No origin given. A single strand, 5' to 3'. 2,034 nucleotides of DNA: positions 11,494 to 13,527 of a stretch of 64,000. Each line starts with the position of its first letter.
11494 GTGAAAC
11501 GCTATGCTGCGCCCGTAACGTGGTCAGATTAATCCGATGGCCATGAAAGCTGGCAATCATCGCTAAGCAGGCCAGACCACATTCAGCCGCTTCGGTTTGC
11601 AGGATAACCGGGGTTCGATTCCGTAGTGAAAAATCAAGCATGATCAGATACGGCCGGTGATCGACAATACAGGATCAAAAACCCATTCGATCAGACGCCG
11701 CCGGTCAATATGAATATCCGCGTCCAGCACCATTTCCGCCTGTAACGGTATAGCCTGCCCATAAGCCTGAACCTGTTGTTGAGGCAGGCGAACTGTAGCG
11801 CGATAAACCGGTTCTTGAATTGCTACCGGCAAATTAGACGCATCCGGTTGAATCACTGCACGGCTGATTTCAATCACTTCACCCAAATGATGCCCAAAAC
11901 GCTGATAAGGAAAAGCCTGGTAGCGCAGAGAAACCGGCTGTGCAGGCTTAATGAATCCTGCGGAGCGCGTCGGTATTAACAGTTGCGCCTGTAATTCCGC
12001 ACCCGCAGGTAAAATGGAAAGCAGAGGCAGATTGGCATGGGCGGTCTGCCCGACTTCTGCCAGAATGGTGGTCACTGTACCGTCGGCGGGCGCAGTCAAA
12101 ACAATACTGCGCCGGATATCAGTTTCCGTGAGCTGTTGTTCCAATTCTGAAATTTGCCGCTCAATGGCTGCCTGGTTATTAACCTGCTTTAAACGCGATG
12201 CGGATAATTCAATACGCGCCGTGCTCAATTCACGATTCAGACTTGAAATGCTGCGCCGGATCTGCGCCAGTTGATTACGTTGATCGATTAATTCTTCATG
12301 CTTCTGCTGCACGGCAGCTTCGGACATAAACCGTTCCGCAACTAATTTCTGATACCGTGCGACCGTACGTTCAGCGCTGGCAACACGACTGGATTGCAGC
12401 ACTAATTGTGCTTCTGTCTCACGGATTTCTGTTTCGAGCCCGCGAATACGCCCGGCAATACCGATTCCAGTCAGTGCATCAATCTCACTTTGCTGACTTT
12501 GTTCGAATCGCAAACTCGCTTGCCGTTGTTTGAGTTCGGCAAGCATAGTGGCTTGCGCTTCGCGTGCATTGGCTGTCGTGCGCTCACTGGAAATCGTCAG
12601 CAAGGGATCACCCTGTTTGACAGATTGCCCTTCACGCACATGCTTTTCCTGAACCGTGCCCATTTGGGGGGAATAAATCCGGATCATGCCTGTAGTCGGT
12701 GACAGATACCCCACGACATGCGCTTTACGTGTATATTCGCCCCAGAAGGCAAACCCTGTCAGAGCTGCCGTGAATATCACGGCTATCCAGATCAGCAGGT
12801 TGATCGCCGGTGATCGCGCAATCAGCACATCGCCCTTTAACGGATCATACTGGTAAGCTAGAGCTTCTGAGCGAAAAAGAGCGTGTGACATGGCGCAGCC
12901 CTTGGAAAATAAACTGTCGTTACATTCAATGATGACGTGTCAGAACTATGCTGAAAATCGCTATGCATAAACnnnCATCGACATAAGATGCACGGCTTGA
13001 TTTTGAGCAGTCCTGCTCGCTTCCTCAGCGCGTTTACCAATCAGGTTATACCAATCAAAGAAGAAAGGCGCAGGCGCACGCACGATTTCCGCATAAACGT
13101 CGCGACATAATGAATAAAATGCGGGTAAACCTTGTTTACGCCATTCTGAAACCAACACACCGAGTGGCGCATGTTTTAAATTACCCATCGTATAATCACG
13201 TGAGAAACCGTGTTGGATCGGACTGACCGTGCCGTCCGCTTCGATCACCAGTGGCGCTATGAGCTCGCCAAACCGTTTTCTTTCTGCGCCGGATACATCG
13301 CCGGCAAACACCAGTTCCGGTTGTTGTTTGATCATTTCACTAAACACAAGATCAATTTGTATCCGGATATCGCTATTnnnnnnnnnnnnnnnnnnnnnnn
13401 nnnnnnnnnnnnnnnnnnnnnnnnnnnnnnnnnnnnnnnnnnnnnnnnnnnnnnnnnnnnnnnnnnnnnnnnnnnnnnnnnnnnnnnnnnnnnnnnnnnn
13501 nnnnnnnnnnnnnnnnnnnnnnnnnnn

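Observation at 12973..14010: Radical SAM maturase with too few cysteines for auxiliary clusters and no N-terminal RRE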

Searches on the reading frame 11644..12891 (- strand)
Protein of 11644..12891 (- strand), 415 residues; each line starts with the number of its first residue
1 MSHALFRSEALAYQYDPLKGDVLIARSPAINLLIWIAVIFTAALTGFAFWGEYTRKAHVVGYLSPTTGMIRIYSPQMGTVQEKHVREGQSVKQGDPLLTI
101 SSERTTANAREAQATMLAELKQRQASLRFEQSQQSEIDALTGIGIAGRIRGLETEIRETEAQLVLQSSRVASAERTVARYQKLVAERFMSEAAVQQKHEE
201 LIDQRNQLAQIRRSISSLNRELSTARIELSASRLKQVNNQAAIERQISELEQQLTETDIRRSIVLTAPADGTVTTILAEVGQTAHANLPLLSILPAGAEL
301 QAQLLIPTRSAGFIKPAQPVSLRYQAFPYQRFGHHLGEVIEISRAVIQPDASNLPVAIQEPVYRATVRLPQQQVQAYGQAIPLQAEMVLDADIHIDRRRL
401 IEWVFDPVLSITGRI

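Call 3: search_protein_families(library=ncbifam, proteins=[window:11644-12891:-], max_evalue=0.01)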
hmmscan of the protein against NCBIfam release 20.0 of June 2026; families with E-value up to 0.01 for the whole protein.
window:11644-12891:- (415 aa): 21 families
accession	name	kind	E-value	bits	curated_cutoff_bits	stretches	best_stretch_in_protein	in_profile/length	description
TIGR01843.1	type_I_hlyD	subfamily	3.2e-44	151.6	208.65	2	146-410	149-413/422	HlyD family type I secretion periplasmic adaptor subunit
TIGR03794.1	NHLM_micro_HlyD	equivalog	1.1e-17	64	156.2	1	29-348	20-342/421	NHLP bacteriocin system secretion protein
TIGR00998.1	8a0101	subfamily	4.3e-17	62.1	390.8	1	49-327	22-268/334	EmrA/EmrK family multidrug efflux transporter periplasmic adaptor subunit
TIGR01730.1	RND_mfp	subfamily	2e-16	59.8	94.9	2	72-141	29-94/322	efflux RND transporter periplasmic adaptor subunit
TIGR02971.1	heterocyst_DevB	subfamily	4.1e-16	59.3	129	1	60-285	4-227/327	ABC exporter membrane fusion protein, DevB family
NF007785.0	PRK10476.1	equivalog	6.9e-08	31.7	376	1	33-292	14-238/347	multidrug transporter subunit MdtN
NF007850.1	PRK10559.1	equivalog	3.1e-07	29.8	400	1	143-281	41-166/303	p-hydroxybenzoic acid efflux pump subunit AaeA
NF005117.0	PRK06549.1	equivalog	3.8e-07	30.8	159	0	260-293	59-91/130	acetyl-CoA carboxylase biotin carboxyl carrier protein subunit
TIGR00999.1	8a0102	subfamily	1.8e-05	24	319.3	0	70-117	93-140/271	CzcB/NccB family metal efflux transporter periplasmic adaptor subunit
TIGR01108.1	oadA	equivalog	6.7e-05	21.5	756.5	0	64-123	512-571/582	sodium-extruding oxaloacetate decarboxylase subunit alpha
TIGR01000.1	bacteriocin_acc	subfamily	8.6e-05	21.6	258.85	1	37-139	28-130/457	bacteriocin secretion accessory protein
TIGR01348.1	PDHac_trf_long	equivalog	0.00023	19.8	552.1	0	70-124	198-252/587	dihydrolipoyllysine-residue acetyltransferase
NF008814.0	PRK11854.1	equivalog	0.00045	18.8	722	0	72-122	46-96/637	pyruvate dehydrogenase complex dihydrolipoyllysine-residue acetyltransferase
NF004309.0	PRK05704.1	equivalog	0.00075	19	449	1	69-243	45-204/408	2-oxoglutarate dehydrogenase complex dihydrolipoyllysine-residue succinyltransferase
TIGR02169.1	SMC_prok_A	equivalog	0.0016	16.2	729.4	1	71-259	720-904/1165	chromosome segregation protein SMC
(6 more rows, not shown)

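Call 4: search_protein_families(library=pfam, proteins=[window:11644-12891:-], max_evalue=0.01)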
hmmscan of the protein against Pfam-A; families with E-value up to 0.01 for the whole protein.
window:11644-12891:- (415 aa): 5 families
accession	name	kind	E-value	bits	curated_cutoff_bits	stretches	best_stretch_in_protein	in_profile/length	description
PF13437.12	HlyD_3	-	4.7e-17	63.1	22.2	2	264-372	1-96/106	HlyD family secretion protein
PF16576.10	HlyD_D23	-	1.7e-15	57.3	30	2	200-333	55-178/214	Barrel-sandwich domain of CusB or HlyD membrane-fusion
PF00364.28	Biotin_lipoyl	-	1.6e-08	34.7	22.1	1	70-100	43-73/73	Biotin-requiring enzyme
PF13533.13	Biotin_lipoyl_2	-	9.4e-07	29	29.8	1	74-100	5-31/32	Biotin-lipoyl like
PF00358.26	PTS_EIIA_1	-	0.0027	17.8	27.2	0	79-116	82-119/127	phosphoenolpyruvate-dependent sugar phosphotransferase system, EIIA 1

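Call 72: search_protein_families(library=padloc, proteins=[window:11644-12891:-], max_evalue=0.01)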
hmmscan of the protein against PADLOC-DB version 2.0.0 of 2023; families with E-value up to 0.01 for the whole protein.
window:11644-12891:- (415 aa): 2 families
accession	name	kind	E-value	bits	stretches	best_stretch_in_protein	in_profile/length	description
PDLC05062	PDC-S66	-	0.00033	18.2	1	148-262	9-122/282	-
PDLC03865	LmuB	-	0.0017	14.6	1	114-255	242-381/1007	-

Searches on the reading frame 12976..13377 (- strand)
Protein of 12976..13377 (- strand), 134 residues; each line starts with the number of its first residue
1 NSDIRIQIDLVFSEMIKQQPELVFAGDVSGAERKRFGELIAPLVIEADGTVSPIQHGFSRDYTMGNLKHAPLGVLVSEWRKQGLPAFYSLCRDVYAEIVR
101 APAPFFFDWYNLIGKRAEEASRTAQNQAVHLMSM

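Call 45: search_solved_structures(query=A4, max_evalue=10, show_alignments=5)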
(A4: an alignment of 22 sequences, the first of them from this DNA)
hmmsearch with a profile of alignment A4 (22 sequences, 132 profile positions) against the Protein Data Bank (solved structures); distinct sequences matched with E-value up to 10: 3.
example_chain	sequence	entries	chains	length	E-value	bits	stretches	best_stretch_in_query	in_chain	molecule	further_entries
4k37_A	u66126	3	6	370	0.00037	23.7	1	43-101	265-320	Anaerobic sulfatase-maturating enzyme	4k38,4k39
4k36_A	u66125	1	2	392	0.00038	23.6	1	43-101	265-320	Anaerobic sulfatase-maturating enzyme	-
5nrm_B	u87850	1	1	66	1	12.5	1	45-72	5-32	DocCel5: Type I dockerin repeat domain from A. cellulolyticus family 5 endoglucanase WP_01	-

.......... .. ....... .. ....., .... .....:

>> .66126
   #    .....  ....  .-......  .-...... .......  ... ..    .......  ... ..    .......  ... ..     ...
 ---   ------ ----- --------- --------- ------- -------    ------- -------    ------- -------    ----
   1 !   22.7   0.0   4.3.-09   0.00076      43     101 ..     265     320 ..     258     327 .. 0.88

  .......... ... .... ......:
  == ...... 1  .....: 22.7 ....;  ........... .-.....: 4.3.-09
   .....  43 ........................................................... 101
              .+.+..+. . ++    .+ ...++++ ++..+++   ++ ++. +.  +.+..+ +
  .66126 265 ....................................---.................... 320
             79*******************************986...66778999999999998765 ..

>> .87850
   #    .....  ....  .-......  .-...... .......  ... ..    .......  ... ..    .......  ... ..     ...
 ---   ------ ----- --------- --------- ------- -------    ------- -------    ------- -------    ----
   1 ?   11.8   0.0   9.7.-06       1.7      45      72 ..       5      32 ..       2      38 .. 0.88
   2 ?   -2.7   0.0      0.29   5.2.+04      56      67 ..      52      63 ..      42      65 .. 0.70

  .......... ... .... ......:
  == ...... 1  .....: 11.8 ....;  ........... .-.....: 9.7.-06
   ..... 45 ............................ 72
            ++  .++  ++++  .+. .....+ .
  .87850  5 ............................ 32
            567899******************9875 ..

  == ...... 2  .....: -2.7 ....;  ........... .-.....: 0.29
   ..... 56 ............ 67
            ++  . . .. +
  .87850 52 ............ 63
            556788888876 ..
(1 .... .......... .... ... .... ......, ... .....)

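Call 46: search_protein_families(library=pfam, alignment_id=A4, max_evalue=10)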
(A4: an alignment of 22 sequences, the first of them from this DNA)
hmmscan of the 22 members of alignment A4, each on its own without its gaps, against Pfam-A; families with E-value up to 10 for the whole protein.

A. member 1, seq(134 aa): 1 family
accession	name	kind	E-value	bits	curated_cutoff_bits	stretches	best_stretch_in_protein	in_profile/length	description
PF13186.11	SPASM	-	0.2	12.4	21.5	1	43-73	8-40/67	Iron-sulfur cluster-binding domain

B. families by the number of members that match (of 22 scanned): 10 families
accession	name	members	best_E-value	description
PF13186.11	SPASM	13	0.00011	Iron-sulfur cluster-binding domain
PF19622.4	DUF6127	2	0.047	Family of unknown function (DUF6127)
PF08518.16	GIT_SHD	1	0.00039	Spa2 homology domain (SHD) of GIT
PF03475.19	YiiM_3-alpha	1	0.018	YiiM-like, 3-alpha helix domain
PF20573.4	DUF6782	1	0.04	Putative metallopeptidase family (DUF6782)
PF07886.16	BA14K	1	0.058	BA14K-like protein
PF08756.15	YfkB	1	0.12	YfkB-like domain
PF21640.2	LytM_N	1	0.12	LytM, N-terminal domain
PF05852.16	DUF848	1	0.16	Gammaherpesvirus protein of unknown function (DUF848)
PF10691.14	DUF2497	1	0.18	Protein of unknown function (DUF2497)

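Call 58: search_protein_representatives(alignment_id=A4)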
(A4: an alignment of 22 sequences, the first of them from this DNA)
Query: 22 sequences, 132 profile positions. Proteins with E-value up to 0.001 (for the whole library): 556; up to 1e-10: 300; up to 1e-30: 31. The best 150 are listed.
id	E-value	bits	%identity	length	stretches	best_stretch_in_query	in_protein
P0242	2.9e-44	166.4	-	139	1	1-122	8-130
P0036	1.4e-42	161.0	-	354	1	1-124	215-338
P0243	1.9e-41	157.3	-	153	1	2-124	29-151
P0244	7.3e-39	149.0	-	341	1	1-119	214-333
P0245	3.3e-38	146.8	-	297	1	1-116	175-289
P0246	4.2e-38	146.5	-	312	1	2-122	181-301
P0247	7.7e-38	145.6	-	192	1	1-120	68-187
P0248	1.6e-37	144.6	-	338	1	2-120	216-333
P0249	7.0e-37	142.5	-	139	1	1-121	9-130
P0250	1.1e-36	142.0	-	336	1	1-118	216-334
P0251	3.6e-36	140.3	-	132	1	4-124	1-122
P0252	4.3e-35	136.8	-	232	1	2-120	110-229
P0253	5.3e-35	136.5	-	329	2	1-100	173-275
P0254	6.6e-35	136.1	-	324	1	2-122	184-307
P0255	9.7e-35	135.6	-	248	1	2-123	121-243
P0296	1.6e-25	105.8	-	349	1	2-119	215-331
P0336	8.2e-22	93.8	-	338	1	2-119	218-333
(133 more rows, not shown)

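Call 65: find_encoding_contigs(protein=P0296, flank=3000, max_places=1)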
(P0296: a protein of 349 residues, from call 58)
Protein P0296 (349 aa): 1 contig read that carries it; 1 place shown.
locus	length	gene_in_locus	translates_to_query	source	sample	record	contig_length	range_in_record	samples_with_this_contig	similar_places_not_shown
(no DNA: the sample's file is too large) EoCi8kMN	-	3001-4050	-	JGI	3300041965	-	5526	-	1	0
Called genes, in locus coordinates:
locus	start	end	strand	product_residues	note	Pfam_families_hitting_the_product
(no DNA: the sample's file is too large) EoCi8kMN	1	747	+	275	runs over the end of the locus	PF00005:ABC_tran, PF13304:AAA_21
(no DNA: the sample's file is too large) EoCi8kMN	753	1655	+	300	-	PF00950:ABC-3, PF01032:FecCD (weak)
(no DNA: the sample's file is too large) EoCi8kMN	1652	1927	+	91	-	PF02148:zf-UBP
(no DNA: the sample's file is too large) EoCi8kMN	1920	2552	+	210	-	PF00326:Peptidase_S9 (faint)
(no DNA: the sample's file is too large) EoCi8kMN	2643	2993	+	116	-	-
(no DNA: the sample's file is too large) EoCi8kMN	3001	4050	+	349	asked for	PF04055:Radical_SAM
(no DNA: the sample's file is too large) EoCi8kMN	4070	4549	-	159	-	PF13412:HTH_24 (faint), PF12802:MarR_2, PF01047:MarR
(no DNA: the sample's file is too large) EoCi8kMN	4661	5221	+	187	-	?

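Call 66: find_encoding_contigs(protein=P0336, flank=3000, max_places=1)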
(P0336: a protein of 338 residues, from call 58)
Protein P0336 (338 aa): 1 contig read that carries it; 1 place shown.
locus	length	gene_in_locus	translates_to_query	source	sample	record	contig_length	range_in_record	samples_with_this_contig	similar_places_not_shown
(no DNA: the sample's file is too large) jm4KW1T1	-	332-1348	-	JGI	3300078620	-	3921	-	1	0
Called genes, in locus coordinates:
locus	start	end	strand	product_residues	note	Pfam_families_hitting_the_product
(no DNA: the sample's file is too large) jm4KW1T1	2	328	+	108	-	?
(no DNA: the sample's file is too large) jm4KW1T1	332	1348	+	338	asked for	PF04055:Radical_SAM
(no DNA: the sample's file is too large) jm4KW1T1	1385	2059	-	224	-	-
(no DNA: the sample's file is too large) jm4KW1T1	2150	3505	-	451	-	-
